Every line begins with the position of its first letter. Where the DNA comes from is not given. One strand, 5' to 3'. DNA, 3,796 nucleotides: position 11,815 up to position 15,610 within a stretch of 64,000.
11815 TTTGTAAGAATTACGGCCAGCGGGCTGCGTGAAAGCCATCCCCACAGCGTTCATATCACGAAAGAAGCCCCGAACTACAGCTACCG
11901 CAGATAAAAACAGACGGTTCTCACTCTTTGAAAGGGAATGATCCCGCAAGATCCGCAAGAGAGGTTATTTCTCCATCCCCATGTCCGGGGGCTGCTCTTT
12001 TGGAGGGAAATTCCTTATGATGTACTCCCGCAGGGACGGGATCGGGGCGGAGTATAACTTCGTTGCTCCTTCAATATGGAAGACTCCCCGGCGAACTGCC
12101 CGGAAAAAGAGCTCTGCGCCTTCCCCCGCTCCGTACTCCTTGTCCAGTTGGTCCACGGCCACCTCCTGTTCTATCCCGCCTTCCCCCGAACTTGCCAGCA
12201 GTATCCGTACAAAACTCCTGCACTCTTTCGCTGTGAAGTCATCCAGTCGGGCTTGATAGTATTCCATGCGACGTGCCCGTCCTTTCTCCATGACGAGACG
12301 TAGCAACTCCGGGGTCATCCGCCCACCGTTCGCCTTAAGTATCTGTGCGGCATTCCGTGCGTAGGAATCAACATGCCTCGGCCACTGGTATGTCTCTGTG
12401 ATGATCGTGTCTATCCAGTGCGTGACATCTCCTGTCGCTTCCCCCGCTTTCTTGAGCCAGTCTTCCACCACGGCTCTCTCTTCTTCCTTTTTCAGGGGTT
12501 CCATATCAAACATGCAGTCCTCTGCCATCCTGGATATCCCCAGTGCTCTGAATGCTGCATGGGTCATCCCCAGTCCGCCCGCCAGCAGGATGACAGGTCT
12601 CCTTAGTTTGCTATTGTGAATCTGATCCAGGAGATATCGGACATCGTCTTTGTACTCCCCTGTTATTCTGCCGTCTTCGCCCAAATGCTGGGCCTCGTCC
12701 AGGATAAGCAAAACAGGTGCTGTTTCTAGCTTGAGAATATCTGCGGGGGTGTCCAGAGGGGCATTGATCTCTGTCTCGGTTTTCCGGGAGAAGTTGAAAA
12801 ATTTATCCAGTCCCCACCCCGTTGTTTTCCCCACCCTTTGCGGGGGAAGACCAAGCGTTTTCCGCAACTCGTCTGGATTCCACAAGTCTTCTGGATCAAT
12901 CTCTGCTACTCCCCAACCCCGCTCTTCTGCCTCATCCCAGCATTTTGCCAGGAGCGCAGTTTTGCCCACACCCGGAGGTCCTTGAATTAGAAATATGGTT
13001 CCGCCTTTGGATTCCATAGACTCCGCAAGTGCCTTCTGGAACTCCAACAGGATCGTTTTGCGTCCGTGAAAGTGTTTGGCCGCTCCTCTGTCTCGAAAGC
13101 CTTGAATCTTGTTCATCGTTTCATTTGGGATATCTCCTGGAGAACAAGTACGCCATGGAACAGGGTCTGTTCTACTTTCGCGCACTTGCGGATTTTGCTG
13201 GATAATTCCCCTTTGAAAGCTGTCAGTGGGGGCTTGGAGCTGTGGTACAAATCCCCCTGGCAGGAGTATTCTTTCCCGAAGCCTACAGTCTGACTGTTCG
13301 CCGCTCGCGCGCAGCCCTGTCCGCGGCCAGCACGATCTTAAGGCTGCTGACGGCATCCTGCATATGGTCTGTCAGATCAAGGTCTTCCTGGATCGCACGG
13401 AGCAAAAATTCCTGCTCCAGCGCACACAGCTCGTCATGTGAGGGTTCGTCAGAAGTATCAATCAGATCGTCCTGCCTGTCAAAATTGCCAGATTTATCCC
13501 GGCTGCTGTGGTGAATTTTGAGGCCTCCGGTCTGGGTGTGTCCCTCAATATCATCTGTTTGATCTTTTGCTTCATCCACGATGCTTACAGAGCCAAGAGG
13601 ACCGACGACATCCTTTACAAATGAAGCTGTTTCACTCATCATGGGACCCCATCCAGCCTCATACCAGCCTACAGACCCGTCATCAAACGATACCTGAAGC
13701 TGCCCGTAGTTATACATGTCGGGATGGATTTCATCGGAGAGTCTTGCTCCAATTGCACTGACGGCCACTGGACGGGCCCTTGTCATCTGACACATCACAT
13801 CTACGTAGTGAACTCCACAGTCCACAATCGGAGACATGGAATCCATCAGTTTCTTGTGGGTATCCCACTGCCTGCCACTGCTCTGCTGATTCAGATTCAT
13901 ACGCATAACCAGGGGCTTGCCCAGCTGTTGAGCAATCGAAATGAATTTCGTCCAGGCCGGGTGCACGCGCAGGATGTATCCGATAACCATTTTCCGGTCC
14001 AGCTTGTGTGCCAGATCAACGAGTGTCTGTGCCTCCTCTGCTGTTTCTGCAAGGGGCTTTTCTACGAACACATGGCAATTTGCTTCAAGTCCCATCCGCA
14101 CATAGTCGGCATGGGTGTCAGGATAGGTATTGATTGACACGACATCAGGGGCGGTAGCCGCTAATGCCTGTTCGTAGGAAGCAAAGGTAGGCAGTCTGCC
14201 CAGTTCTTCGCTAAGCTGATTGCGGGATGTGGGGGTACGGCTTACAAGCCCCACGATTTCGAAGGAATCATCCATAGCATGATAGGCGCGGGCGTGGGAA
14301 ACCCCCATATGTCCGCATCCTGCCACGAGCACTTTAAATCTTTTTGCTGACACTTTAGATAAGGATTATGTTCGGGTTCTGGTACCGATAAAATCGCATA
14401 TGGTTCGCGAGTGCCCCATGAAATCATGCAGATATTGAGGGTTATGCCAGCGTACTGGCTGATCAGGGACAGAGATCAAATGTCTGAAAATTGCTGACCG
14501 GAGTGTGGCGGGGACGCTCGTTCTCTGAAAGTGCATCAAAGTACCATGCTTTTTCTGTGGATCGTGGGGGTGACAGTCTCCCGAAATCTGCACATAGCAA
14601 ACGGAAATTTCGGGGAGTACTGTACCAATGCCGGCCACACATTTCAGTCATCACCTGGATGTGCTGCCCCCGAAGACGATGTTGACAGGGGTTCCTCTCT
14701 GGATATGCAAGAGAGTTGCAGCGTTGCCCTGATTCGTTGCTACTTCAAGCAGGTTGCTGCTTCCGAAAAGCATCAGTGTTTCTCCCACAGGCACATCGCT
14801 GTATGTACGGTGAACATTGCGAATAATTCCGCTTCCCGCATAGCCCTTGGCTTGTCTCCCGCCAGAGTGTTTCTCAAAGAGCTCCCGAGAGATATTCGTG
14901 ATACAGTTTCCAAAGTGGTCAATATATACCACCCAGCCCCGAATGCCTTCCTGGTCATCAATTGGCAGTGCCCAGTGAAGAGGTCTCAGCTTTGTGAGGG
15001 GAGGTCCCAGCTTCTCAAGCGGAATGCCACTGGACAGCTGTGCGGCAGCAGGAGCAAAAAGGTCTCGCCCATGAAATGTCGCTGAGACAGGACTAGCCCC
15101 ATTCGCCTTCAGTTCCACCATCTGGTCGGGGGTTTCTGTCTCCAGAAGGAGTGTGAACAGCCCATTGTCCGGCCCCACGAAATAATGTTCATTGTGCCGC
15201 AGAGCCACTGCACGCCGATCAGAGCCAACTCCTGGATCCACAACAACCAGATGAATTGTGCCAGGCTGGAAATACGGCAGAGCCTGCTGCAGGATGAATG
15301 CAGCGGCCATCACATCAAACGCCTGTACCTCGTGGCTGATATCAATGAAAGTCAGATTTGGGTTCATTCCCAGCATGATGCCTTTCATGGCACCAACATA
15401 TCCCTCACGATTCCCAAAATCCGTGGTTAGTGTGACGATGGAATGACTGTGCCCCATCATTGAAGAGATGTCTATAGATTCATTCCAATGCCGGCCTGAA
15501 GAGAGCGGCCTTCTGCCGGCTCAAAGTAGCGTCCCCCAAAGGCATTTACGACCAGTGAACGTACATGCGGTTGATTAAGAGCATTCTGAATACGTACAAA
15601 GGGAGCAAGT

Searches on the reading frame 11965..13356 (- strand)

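Call 48: search_protein_families(library=pfam, proteins=[window:11965-13356:-], max_evalue=0.001)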
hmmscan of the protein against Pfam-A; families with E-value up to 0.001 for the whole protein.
window:11965-13356:- (463 aa): 6 families
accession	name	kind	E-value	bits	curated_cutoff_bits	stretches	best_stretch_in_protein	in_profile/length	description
PF13191.12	AAA_16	-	2.3e-08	35.1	32.6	1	96-229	2-148/167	AAA ATPase domain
PF13401.12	AAA_22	-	2.5e-06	28.3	27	1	118-248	4-109/130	AAA domain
PF13604.12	AAA_30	-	4.2e-06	27.1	27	1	106-227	5-102/191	AAA domain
PF05729.18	NACHT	-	5e-05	23.6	26.7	0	122-143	3-24/167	NACHT domain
PF25199.1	nSTAND_NTPase5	-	0.00022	21.5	34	0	104-164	26-87/145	Novel STAND NTPase 5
PF00004.35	AAA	-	0.0003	21.7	21.2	1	123-259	2-106/131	ATPase family associated with various cellular activities (AAA)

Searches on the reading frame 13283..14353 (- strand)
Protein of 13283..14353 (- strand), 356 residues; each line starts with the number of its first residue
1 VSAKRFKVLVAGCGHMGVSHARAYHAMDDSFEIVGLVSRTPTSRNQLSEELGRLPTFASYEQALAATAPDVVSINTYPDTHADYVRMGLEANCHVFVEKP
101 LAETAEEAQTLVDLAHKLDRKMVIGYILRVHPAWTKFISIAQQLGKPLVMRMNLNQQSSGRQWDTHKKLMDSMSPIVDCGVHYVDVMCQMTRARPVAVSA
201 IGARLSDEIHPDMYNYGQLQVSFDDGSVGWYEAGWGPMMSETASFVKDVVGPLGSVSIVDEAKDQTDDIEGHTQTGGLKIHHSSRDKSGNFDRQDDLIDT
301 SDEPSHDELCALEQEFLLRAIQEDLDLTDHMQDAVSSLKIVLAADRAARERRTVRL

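Call 36: search_protein_families(library=pfam, proteins=[window:13283-14353:-], max_evalue=0.001)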
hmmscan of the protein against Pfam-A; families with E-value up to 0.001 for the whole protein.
window:13283-14353:- (356 aa): 3 families
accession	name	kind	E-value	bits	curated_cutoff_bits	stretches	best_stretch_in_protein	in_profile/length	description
PF01408.29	GFO_IDH_MocA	-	4.3e-26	92.4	24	1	6-125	1-119/120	Oxidoreductase family, NAD-binding Rossmann fold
PF22725.1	GFO_IDH_MocA_C3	-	3.9e-10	40.2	27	1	142-236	11-105/124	GFO/IDH/MocA C-terminal domain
PF02894.22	GFO_IDH_MocA_C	-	5.9e-08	33.2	22.9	1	143-356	8-218/218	Oxidoreductase family, C-terminal alpha/beta domain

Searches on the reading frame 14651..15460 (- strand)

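Call 36: search_protein_families(library=pfam, proteins=[window:14651-15460:-], max_evalue=0.001)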
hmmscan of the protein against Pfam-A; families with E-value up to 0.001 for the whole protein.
window:14651-15460:- (269 aa): 2 families
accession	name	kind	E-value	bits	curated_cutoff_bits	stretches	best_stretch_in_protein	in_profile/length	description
PF01887.21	SAM_HAT_N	-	9.8e-58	194.5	26.3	1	9-152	1-145/145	SAM hydroxide adenosyltransferase N-terminal domain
PF20257.3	SAM_HAT_C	-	7.2e-27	94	25.5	1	175-259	1-83/84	SAM hydroxide adenosyltransferase C-terminal domain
